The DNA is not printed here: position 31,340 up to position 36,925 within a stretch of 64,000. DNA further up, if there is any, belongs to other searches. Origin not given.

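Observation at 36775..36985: Two membrane-trafficking genes (Sec7 ARF-GEF and TRAPPC2) share a 210-bp divergent promoter with a reiterated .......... element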

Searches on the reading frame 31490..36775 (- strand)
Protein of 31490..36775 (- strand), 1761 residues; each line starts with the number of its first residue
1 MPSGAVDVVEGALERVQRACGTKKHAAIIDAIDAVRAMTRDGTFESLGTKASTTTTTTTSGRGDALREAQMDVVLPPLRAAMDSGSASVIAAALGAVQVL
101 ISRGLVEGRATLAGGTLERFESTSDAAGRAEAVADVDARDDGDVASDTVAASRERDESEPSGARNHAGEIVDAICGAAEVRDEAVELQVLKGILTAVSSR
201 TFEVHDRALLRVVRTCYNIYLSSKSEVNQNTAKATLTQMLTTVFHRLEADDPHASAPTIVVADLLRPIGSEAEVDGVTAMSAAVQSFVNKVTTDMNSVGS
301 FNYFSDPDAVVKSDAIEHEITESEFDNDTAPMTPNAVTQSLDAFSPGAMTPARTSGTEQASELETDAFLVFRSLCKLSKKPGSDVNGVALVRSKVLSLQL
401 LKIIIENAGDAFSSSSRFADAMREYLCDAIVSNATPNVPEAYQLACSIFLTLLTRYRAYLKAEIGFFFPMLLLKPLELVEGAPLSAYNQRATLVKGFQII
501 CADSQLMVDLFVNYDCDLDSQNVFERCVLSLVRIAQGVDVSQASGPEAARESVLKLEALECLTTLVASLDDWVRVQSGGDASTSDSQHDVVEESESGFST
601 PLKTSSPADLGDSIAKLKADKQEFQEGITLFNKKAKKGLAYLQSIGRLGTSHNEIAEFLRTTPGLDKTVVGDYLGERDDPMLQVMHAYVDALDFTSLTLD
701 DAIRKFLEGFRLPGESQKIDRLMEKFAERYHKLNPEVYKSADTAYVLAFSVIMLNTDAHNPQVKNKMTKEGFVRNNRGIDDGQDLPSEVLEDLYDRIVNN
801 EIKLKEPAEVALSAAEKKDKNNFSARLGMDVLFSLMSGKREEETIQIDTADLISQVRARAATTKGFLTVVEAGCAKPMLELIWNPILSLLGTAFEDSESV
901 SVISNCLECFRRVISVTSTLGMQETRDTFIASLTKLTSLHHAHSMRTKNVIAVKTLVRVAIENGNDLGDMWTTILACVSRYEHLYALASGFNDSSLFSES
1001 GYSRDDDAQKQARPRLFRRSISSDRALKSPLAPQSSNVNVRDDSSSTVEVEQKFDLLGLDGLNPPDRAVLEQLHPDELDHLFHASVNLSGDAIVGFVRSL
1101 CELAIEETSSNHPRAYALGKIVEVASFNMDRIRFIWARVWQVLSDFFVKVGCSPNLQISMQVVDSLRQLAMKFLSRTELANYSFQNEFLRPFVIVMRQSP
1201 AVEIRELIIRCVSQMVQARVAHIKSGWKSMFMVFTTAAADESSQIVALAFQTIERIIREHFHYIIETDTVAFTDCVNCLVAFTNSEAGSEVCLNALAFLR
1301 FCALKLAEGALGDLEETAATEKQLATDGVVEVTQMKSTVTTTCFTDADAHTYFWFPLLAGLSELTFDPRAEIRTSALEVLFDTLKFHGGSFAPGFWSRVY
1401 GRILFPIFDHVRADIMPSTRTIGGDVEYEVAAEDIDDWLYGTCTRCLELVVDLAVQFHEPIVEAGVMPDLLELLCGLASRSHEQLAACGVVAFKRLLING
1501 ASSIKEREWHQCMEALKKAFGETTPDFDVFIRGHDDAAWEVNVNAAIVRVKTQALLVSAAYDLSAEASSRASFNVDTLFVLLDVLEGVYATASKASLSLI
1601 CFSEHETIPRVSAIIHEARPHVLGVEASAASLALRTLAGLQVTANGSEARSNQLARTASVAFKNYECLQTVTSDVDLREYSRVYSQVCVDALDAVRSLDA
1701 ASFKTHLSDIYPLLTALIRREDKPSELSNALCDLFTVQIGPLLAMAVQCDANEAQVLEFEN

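Call 9: search_protein_families(library=pfam, proteins=[window:31490-36775:-], max_evalue=0.01)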
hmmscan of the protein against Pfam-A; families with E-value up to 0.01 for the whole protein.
window:31490-36775:- (1761 aa): 6 families
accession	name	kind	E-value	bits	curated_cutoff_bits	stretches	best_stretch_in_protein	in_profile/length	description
PF01369.25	Sec7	-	4.7e-75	251.7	22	1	621-802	2-183/183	Sec7 domain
PF12783.13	Sec7-like_HUS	-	1e-41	142.9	27.3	1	365-523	3-161/161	Mon2/Sec7/BIG1-like, HUS domain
PF09324.15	Sec7-like_HDS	-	6.2e-31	106.6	23.5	1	1172-1254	1-83/84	Mon2/Sec7/BIG1-like, HDS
PF16213.11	DCB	-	2.2e-24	86.6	25.6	1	65-251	51-177/177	Mon2/Sec7/BIG1-like, dimerisation and cyclophilin-binding domain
PF20252.3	BIG2_C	-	1.8e-13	51.4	27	1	1552-1735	2-176/177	BIG2 C-terminal domain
PF16206.10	Mon2_C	-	6.6e-09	34.9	27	1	1316-1414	60-153/819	C-terminal region of Mon2 protein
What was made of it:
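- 31490..36775 (-): BIG/Sec7-type ARF-GEF coding sequence (1761 aa, single ORF). Pfam DCB, HUS, Sec7, HDS, Mon2_C and BIG2_C (call 9).
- On BIG/Sec7-type large ARF-GEF: Pfam: DCB 65-251, HUS 365-523, Sec7 621-802 (E=4.7e-75), HDS 1172-1254, BIG2_C 1552-1735 (call 9).
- Checked: The ORF 31490-36775 (-) has DCB, HUS, Sec7, HDS and BIG2_C domains (Sec7 E=4.7e-75, call 9).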

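Call 11: find_encoding_contigs(protein=window:31490-36775:-, flank=3000, max_places=6)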
Protein window:31490-36775:- (1761 aa): 4 contigs read that carry it; 4 places shown.
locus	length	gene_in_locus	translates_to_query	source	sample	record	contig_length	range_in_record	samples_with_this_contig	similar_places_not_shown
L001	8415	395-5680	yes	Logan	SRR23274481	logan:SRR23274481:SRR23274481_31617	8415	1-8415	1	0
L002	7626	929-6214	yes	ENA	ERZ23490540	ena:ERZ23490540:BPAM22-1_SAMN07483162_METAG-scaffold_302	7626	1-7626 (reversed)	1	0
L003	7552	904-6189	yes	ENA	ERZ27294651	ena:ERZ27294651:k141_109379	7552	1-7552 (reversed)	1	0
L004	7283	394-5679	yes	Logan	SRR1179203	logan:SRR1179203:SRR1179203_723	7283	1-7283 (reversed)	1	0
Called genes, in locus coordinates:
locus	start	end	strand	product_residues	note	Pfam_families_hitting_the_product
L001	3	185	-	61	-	?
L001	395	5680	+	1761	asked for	PF16213:DCB, PF23325:TPR_28 (faint), PF12783:Sec7-like_HUS, PF01369:Sec7, PF09324:Sec7-like_HDS, PF16206:Mon2_C, PF20252:BIG2_C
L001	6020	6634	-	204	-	-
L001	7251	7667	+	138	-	PF00515:TPR_1 (faint), PF07719:TPR_2 (faint)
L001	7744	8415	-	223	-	?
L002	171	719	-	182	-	PF04628:Sedlin_N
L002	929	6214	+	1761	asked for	PF16213:DCB, PF23325:TPR_28 (faint), PF12783:Sec7-like_HUS, PF01369:Sec7, PF09324:Sec7-like_HDS, PF16206:Mon2_C, PF20252:BIG2_C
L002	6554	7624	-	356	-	?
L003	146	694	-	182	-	PF04628:Sedlin_N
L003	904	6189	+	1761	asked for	PF16213:DCB, PF23325:TPR_28 (faint), PF12783:Sec7-like_HUS, PF01369:Sec7, PF09324:Sec7-like_HDS, PF16206:Mon2_C, PF20252:BIG2_C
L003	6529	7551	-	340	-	?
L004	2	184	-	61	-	?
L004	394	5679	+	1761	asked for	PF16213:DCB, PF23325:TPR_28 (faint), PF12783:Sec7-like_HUS, PF01369:Sec7, PF09324:Sec7-like_HDS, PF16206:Mon2_C, PF20252:BIG2_C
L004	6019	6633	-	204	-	-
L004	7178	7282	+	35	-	?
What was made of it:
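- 31490..36775 (-): The exact protein is found on 4 metagenome contigs (call 11).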

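Call 14: find_homologous_proteins(query=window:31490-36775:-, max_evalue=1e-100)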
Query window:31490-36775:- (1761 aa): 1364 proteins with E <= 1e-100 among 8000 candidates; the best 120 are listed.
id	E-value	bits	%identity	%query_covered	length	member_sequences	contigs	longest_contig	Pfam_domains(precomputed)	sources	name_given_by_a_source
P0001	0.0e+0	3889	100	100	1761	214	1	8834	PF20252.4,PF01369.26,PF09324.16,PF16213.12,PF23325.2,PF16206.10,PF12783.14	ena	-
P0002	0.0e+0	2802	74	99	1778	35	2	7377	PF20252.4,PF01369.26,PF09324.16,PF16213.12,PF23325.2,PF16206.10,PF12783.14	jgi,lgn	-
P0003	0.0e+0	2781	73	99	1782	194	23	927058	PF20252.4,PF01369.26,PF09324.16,PF16213.12,PF23325.2,PF16206.10,PF12783.14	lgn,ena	-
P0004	0.0e+0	2769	73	99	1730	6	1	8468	PF20252.4,PF01369.26,PF09324.16,PF16213.12,PF23325.2,PF16206.10,PF12783.14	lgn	-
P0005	0.0e+0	2741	73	99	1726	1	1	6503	PF20252.4,PF01369.26,PF09324.16,PF16213.12,PF23325.2,PF16206.10,PF12783.14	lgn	-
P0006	0.0e+0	2683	71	99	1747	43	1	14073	PF20252.4,PF01369.26,PF09324.16,PF16213.12,PF23325.2,PF16206.10,PF12783.14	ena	-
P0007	0.0e+0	2667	71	99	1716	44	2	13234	PF20252.4,PF01369.26,PF09324.16,PF16213.12,PF23325.2,PF16206.10,PF12783.14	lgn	-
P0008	0.0e+0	2664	71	99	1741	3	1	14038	PF20252.4,PF01369.26,PF09324.16,PF16213.12,PF23325.2,PF16206.10,PF12783.14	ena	-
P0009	0.0e+0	2653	71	98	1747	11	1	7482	PF20252.4,PF01369.26,PF09324.16,PF16213.12,PF23325.2,PF16206.10,PF12783.14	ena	-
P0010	0.0e+0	2518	68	98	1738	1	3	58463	PF20252.4,PF01369.26,PF09324.16,PF16213.12,PF23325.2,PF16206.10,PF12783.14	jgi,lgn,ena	-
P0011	0.0e+0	1611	51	56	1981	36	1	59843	PF20252.4,PF01369.26,PF09324.16,PF16213.12,PF16206.10,PF12783.14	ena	-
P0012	0.0e+0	1592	51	54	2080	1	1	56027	PF20252.4,PF01369.26,PF09324.16,PF16213.12,PF23325.2,PF16206.10,PF12783.14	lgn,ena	-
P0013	0.0e+0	1443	47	58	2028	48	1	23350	PF20252.4,PF01369.26,PF09324.16,PF16213.12,PF16206.10,PF12783.14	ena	-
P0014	0.0e+0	1433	47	57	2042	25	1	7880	PF20252.4,PF01369.26,PF09324.16,PF16213.12,PF16206.10,PF12783.14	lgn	-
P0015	0.0e+0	1401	43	98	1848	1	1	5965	PF20252.4,PF01369.26,PF09324.16,PF16213.12,PF23325.2,PF16206.10,PF12783.14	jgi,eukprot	eukprot:CAMPEP_0183807166 /NCGR_PEP_ID=MMETSP0803_2-20130417/40777_1 /TAXON_ID=195967 /ORGANISM="Cru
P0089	3.6e-225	769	34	77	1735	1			PF20252.4,PF01369.26,PF09324.16,PF16213.12,PF12783.14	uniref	uniref:Brefeldin A-inhibited guanine nucleotide-exchange protein 1-like n=1 Tax=Sinocyclocheilus rhi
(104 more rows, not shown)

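Call 15: find_encoding_contigs(protein=P0003, flank=4000, max_places=2)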
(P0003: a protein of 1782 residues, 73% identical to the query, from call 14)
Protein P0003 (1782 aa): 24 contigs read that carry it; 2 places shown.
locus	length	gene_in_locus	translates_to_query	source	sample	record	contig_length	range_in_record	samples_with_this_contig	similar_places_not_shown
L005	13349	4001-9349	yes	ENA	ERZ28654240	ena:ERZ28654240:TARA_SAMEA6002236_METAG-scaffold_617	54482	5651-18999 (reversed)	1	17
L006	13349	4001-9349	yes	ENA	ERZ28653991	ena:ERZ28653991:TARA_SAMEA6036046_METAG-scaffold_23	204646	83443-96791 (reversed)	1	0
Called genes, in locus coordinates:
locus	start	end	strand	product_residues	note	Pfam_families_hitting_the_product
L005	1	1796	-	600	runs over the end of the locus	PF01699:Na_Ca_ex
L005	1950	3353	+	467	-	-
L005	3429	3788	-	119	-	PF04628:Sedlin_N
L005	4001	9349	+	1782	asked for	PF16213:DCB, PF23325:TPR_28 (faint), PF12783:Sec7-like_HUS, PF01369:Sec7, PF09324:Sec7-like_HDS, PF16206:Mon2_C, PF20252:BIG2_C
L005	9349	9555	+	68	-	-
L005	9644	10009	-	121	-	-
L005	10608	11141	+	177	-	PF00830:Ribosomal_L28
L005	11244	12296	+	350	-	PF04321:RmlD_sub_bind, PF01073:3Beta_HSD, PF01370:Epimerase, PF02719:Polysacc_synt_2 (weak), PF13460:NAD_binding_10, PF16363:GDP_Man_Dehyd, PF07993:NAD_binding_4 (weak)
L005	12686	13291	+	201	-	-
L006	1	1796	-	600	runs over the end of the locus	PF01699:Na_Ca_ex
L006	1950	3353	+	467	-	-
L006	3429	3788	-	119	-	PF04628:Sedlin_N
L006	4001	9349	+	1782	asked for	PF16213:DCB, PF23325:TPR_28 (faint), PF12783:Sec7-like_HUS, PF01369:Sec7, PF09324:Sec7-like_HDS, PF16206:Mon2_C, PF20252:BIG2_C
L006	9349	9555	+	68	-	-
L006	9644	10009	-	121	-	-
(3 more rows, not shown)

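Call 16: find_encoding_contigs(protein=P0006, flank=4000, max_places=2)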
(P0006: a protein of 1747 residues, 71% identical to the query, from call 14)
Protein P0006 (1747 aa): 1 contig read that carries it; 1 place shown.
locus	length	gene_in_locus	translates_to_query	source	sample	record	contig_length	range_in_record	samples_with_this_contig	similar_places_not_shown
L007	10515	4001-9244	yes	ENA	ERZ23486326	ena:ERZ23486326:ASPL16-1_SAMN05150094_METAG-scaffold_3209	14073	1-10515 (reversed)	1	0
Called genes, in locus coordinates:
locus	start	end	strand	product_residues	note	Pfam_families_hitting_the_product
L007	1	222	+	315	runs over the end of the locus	PF03790:KNOX1 (weak), PF05920:Homeobox_KN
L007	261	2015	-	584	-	PF01699:Na_Ca_ex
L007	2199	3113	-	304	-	PF13649:Methyltransf_25 (weak), PF13847:Methyltransf_31 (weak), PF08241:Methyltransf_11, PF08242:Methyltransf_12 (weak)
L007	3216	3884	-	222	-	PF04628:Sedlin_N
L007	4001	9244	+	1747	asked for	PF16213:DCB, PF12783:Sec7-like_HUS, PF01369:Sec7, PF09324:Sec7-like_HDS, PF16206:Mon2_C, PF23325:TPR_28 (weak), PF20252:BIG2_C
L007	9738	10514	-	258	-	?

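Call 17: find_encoding_contigs(protein=P0010, flank=4000, max_places=2)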
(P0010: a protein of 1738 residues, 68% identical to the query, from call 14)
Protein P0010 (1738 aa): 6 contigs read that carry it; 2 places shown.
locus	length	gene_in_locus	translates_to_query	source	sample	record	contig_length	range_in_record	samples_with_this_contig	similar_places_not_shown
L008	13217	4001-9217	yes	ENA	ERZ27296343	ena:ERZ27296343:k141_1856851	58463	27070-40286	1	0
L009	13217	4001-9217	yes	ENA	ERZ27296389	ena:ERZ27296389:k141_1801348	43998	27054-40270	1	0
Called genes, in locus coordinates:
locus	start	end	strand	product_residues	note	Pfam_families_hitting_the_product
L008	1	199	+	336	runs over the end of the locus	PF03790:KNOX1, PF00046:Homeodomain (faint), PF05920:Homeobox_KN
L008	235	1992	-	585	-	PF01699:Na_Ca_ex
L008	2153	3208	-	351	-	PF13649:Methyltransf_25 (weak), PF08241:Methyltransf_11, PF08242:Methyltransf_12 (weak)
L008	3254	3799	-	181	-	PF04628:Sedlin_N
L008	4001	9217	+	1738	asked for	PF16213:DCB, PF23325:TPR_28 (faint), PF12783:Sec7-like_HUS, PF01369:Sec7, PF09324:Sec7-like_HDS, PF16206:Mon2_C (weak), PF20252:BIG2_C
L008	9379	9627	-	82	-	-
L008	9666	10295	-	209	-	-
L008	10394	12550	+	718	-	PF00642:zf-CCCH (weak), PF18044:zf-CCCH_4 (weak)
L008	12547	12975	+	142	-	-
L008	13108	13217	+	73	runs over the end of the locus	-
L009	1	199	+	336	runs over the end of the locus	PF03790:KNOX1, PF00046:Homeodomain (faint), PF05920:Homeobox_KN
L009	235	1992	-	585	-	PF01699:Na_Ca_ex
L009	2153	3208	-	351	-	PF13649:Methyltransf_25 (weak), PF08241:Methyltransf_11, PF08242:Methyltransf_12 (weak)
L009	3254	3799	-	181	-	PF04628:Sedlin_N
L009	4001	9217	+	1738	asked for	PF16213:DCB, PF23325:TPR_28 (faint), PF12783:Sec7-like_HUS, PF01369:Sec7, PF09324:Sec7-like_HDS, PF16206:Mon2_C (weak), PF20252:BIG2_C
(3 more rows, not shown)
